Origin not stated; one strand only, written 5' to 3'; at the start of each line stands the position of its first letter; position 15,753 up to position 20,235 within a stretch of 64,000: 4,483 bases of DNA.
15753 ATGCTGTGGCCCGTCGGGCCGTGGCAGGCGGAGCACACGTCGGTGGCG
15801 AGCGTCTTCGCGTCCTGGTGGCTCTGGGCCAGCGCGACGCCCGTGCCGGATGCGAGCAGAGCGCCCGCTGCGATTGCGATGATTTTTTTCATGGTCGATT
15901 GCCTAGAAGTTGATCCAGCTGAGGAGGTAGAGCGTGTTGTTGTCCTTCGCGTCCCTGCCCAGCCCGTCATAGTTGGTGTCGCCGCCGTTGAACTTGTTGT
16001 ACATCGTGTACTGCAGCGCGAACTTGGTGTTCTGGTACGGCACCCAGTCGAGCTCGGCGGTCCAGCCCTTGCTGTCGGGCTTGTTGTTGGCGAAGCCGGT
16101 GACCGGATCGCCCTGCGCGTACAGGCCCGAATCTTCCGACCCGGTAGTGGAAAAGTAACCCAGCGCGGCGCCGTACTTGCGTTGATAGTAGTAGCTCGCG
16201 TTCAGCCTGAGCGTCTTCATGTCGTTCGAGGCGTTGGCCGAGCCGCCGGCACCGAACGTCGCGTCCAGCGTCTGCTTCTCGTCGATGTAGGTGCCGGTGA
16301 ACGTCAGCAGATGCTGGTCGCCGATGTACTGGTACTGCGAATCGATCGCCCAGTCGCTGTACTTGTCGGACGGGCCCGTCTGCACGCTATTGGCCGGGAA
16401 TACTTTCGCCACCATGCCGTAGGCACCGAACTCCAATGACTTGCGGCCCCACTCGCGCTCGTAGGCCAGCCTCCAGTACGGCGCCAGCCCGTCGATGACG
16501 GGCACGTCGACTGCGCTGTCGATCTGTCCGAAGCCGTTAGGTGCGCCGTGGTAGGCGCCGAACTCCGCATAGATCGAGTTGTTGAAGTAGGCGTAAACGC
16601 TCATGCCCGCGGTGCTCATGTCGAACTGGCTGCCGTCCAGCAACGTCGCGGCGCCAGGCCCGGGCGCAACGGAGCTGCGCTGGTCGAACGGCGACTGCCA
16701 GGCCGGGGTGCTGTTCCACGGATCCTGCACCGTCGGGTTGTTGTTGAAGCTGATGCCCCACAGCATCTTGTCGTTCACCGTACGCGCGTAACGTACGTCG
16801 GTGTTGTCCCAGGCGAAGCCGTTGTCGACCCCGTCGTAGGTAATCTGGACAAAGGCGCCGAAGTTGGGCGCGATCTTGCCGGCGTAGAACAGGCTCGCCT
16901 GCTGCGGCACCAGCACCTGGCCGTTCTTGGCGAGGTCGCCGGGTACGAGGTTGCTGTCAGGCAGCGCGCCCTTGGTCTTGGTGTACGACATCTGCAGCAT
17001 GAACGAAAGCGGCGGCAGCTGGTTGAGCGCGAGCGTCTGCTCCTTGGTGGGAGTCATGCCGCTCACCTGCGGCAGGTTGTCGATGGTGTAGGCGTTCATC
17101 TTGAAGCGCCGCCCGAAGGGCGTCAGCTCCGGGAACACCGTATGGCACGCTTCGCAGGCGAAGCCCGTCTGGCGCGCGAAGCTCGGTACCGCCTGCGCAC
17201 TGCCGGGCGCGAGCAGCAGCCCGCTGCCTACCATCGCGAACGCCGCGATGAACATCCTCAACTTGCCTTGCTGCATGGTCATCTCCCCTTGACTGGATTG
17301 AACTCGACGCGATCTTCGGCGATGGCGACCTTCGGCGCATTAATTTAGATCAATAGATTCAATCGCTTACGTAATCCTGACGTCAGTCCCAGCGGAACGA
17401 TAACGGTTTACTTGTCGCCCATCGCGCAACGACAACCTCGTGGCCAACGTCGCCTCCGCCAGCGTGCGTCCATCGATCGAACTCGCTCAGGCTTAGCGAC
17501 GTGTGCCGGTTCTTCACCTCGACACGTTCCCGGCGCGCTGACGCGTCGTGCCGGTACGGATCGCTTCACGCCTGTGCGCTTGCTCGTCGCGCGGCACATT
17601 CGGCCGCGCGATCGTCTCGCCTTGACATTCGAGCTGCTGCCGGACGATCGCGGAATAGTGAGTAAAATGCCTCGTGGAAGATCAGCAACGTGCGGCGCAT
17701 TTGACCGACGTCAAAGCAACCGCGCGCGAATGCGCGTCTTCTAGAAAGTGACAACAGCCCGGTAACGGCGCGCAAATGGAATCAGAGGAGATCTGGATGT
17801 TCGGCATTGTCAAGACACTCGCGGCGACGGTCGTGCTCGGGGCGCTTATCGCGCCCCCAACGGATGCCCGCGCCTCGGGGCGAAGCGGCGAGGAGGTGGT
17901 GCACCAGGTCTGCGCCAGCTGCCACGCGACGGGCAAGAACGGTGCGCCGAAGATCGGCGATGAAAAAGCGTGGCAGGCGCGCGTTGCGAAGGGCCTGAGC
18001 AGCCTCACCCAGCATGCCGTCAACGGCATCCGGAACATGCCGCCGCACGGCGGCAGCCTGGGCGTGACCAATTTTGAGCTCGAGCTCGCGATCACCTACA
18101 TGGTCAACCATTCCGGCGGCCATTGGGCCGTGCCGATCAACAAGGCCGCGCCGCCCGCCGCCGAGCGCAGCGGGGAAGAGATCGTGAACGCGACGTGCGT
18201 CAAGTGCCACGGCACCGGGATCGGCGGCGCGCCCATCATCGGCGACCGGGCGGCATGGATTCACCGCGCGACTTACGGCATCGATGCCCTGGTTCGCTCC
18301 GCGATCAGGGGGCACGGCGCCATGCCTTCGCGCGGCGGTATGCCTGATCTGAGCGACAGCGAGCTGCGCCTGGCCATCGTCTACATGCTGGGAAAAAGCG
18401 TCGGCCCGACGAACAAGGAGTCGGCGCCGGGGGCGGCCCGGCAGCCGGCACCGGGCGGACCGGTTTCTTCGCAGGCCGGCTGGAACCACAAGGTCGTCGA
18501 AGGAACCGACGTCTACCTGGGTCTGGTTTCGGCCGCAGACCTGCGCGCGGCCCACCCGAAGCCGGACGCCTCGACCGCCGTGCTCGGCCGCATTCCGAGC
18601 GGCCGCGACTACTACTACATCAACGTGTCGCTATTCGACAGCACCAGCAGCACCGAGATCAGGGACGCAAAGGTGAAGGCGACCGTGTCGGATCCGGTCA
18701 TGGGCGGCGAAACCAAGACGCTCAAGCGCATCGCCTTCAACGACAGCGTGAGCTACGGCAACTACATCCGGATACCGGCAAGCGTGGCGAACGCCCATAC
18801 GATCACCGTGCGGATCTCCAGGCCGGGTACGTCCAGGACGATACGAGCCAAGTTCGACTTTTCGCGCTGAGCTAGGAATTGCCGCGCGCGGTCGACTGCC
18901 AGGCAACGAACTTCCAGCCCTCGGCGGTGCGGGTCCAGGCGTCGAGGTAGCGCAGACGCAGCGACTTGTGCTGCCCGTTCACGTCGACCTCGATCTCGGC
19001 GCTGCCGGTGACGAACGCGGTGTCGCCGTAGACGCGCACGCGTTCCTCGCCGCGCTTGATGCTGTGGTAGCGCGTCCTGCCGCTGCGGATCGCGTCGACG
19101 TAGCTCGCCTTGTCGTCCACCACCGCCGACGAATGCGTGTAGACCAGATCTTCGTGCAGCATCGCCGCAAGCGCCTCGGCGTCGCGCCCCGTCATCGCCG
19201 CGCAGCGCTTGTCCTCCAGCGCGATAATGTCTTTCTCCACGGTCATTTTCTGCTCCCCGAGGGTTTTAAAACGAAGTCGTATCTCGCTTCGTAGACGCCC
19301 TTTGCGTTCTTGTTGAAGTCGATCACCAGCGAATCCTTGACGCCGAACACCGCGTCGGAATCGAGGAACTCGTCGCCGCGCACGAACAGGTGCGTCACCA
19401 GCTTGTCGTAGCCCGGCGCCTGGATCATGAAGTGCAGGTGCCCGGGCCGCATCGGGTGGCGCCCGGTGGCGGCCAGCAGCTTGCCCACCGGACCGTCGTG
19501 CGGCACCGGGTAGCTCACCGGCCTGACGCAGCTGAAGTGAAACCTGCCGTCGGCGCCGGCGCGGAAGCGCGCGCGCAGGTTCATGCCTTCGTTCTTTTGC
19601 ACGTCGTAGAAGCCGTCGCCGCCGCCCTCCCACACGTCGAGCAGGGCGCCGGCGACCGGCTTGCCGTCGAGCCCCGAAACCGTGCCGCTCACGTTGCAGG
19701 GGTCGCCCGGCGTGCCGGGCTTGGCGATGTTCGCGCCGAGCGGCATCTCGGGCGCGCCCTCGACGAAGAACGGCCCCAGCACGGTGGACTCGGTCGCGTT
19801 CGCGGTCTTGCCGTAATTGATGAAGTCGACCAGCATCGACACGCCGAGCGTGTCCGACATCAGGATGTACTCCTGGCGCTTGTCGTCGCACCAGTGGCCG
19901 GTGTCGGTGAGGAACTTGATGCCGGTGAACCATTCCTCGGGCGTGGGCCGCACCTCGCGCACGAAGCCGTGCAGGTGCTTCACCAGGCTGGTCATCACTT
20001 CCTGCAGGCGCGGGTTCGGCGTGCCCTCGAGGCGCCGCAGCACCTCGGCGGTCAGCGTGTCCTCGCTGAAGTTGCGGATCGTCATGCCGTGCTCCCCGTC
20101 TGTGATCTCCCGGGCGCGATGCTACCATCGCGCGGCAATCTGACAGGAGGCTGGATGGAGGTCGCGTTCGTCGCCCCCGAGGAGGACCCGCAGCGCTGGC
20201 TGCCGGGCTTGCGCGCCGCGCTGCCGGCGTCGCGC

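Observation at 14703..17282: Cyc2-like fused cytochrome-porin + diheme c4 + BamE-like protein: candidate outer-membrane electron conduit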

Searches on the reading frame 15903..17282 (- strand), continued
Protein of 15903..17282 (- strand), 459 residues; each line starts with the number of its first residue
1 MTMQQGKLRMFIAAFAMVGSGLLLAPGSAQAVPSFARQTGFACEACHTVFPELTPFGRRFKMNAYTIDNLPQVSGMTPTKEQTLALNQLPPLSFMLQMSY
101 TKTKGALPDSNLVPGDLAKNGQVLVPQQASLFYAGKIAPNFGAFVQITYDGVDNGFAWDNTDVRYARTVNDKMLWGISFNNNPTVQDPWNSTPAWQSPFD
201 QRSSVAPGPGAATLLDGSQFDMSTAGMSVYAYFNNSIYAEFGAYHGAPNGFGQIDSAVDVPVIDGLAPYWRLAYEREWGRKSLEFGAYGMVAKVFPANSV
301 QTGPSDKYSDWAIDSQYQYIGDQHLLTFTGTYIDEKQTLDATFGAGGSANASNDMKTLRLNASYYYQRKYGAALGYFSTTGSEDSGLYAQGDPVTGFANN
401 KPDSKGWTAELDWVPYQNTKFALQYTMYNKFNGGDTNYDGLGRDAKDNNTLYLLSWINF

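Call 76: search_protein_representatives(protein=window:15903-17282:-)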
Query: 459 residues. Proteins with E-value up to 0.001 (for the whole library): 3426; up to 1e-10: 1423; up to 1e-30: 459. The best 150 are listed.
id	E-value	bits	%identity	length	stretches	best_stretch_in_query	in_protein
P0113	6.5e-175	598.6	62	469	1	13-459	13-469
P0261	2.5e-118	412.1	50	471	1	13-459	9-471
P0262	6.0e-118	410.8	47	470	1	20-459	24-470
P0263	4.5e-113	394.8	46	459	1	7-459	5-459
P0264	6.2e-112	391.0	47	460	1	17-459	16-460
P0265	1.5e-109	383.2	51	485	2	19-295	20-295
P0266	2.1e-109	382.7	47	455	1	15-459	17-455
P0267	3.2e-108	378.8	45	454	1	11-459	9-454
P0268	8.9e-107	374.0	47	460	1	12-457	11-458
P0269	2.4e-105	369.3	47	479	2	115-453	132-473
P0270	4.2e-105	368.5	45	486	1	18-459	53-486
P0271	8.7e-103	360.9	43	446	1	22-459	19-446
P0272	8.7e-103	360.9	46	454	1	11-459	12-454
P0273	9.1e-103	360.8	62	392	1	12-297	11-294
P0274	6.0e-101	354.8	43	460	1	12-457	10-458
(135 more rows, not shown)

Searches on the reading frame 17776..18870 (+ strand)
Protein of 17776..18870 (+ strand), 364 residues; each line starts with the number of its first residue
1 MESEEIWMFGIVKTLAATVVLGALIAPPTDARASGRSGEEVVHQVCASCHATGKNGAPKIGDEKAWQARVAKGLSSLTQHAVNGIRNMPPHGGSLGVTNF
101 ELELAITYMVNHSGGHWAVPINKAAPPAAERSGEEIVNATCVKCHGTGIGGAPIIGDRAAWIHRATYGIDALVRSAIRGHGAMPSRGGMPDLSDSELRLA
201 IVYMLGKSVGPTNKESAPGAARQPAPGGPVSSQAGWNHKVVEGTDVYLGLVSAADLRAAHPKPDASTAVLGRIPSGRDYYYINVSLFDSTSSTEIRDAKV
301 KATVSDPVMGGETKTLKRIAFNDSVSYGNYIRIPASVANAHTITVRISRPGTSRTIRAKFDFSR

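Call 3: search_protein_families(library=pfam, proteins=[window:17776-18870:+], max_evalue=1)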
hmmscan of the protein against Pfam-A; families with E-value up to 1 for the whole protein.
window:17776-18870:+ (364 aa): 8 families
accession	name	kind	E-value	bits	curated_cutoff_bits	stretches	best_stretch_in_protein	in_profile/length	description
PF13442.11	Cytochrome_CBB3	-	7.8e-26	90.6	27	2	129-204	2-68/68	Cytochrome C oxidase, cbb3-type, subunit III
PF00034.26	Cytochrom_C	-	4e-09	38.1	21.3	2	38-89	4-59/90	Cytochrome c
PF13435.11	Cytochrome_C554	-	0.031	15.6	20.8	0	136-150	46-60/84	Cytochrome c554 and c-prime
PF09699.15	Paired_CXXCH_1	-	0.057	13.5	20.6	0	44-53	30-39/41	Doubled CXXCH motif (Paired_CXXCH_1)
PF14537.11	Cytochrom_c3_2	-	0.13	13.2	25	0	133-147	21-35/79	Cytochrome c3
PF11845.13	Tll0287-like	-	0.29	12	24.1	0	137-147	100-110/144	Tll0287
PF09698.15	GSu_C4xC__C2xCH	-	0.32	12.2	21.7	0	48-68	6-25/36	Geobacter CxxxxCH...CXXCH motif (GSu_C4xC__C2xCH)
PF00684.25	DnaJ_CXXCXGXG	-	0.41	11.4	32.7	0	139-148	16-25/65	DnaJ central domain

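Call 4: search_protein_families(library=ncbifam, proteins=[window:17776-18870:+], max_evalue=1)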
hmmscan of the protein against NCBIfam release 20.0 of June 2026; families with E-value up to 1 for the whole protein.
window:17776-18870:+ (364 aa): 14 families
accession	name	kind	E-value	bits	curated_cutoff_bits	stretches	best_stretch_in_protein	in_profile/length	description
NF045930.1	Cytc6PetJCyano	equivalog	2.3e-10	40.4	135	2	15-117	9-110/110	cytochrome c6 PetJ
NF045773.1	cytochro_C550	exception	2.5e-06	27.4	125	1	128-185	47-101/118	cytochrome c550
TIGR00782.1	ccoP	equivalog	2.7e-06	26.9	179.95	1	27-204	99-278/285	cytochrome-c oxidase, cbb3-type subunit III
NF045774.1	cytochro_C551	exception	3.4e-06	27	118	2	128-152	37-61/110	cytochrome c551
NF052246.1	SorB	equivalog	0.00013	22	93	1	27-72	9-55/80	SorB family sulfite dehydrogenase c-type cytochrome subunit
NF050122.1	bc1_QcrC_actin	exception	0.00023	20.6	200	1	128-152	39-63/253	cytochrome bc1 complex diheme cytochrome c subunit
TIGR02603.1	CxxCH_TIGR02603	domain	0.0023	17.9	68.15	1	37-58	5-26/134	putative heme-binding domain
NF041895.1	choice_anch_V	domain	0.0024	17.9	42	1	20-60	5-41/150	choice-of-anchor V domain-containing protein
TIGR03153.1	cytochr_NrfH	equivalog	0.007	16.4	134.2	0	129-146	93-110/138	cytochrome c nitrite reductase small subunit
TIGR03908.1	QH_alpha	equivalog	0.029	12.9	274.35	0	35-56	5-27/510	quinohemoprotein amine dehydrogenase subunit alpha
TIGR03045.1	PS_II_C550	equivalog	0.038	13.7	177.75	0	36-54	52-70/159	photosystem II cytochrome c-550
NF043011.1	CytC7_Geobact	equivalog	0.13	12.7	120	0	38-62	62-86/89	cytochrome c7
NF040606.1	CytoC_perox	subfamily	0.22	10.7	150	0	34-59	297-322/524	di-heme-cytochrome C peroxidase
TIGR01905.1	paired_CXXCH_1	subfamily_domain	0.78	9.7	25.2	0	43-54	29-40/41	doubled CXXCH domain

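Call 83: search_solved_structures(query=window:17776-18870:+, max_evalue=0.01)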
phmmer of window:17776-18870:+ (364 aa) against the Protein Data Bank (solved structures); distinct sequences matched with E-value up to 0.01: 18.
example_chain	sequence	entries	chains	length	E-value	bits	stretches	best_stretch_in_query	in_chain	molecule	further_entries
8smr_L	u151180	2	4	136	1.8e-17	67.2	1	123-206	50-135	Cytochrome C5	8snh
2zon_G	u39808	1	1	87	1e-15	61.4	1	125-206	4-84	cytochrome c551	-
4j20_A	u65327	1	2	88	4.9e-15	59.2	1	132-208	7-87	Cytochrome c-555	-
8hn3_A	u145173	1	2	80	1.3e-14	57.8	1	38-111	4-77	Cytochrome c-556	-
1cc5_A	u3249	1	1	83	3.3e-14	56.5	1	130-206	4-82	CYTOCHROME C5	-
5b6q_A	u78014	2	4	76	2.7e-11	46.9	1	132-204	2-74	Soluble cytochrome cA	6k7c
1kx2_A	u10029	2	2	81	3.9e-10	43.1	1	132-204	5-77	mono-heme c-type cytochrome ScyA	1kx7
1gks_A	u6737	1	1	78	7.9e-08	35.5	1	139-206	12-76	CYTOCHROME C551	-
6hwh_M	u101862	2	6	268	0.00014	24.8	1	126-231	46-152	Cytochrome bc1 complex cytochrome c subunit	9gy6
6adq_C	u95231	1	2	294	0.00017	24.5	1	126-230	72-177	Cytochrome bc1 complex cytochrome c subunit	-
8ovc_O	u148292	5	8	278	0.0002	24.3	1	126-231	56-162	Cytochrome bc1 complex cytochrome c subunit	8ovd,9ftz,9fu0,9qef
7rh5_O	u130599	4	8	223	0.0002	24.3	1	129-230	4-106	Cytochrome bc1 complex cytochrome c subunit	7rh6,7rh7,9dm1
7e1v_O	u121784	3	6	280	0.00021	24.2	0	126-220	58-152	Cytochrome bc1 complex cytochrome c subunit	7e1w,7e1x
8hcr_C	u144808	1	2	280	0.00021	24.2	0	126-220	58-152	Cytochrome bc1 complex cytochrome c subunit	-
3mk7_C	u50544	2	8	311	0.00044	23.2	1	37-208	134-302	Cytochrome c oxidase, cbb3-type, subunit P | Cbb3-type cytochrome c oxidase subunit CcoP1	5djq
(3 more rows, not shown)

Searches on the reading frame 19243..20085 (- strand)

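Call 51: search_protein_families(library=pfam, proteins=[window:19243-20085:-], max_evalue=0.00001)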
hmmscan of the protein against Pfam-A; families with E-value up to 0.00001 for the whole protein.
window:19243-20085:- (280 aa): 2 families
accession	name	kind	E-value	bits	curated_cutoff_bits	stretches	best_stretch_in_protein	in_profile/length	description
PF00775.27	Dioxygenase_C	-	1e-36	126.5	27.3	1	104-274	3-181/182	Dioxygenase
PF04444.19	Dioxygenase_N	-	1.5e-29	102.1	27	1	24-97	1-74/75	Catechol dioxygenase N terminus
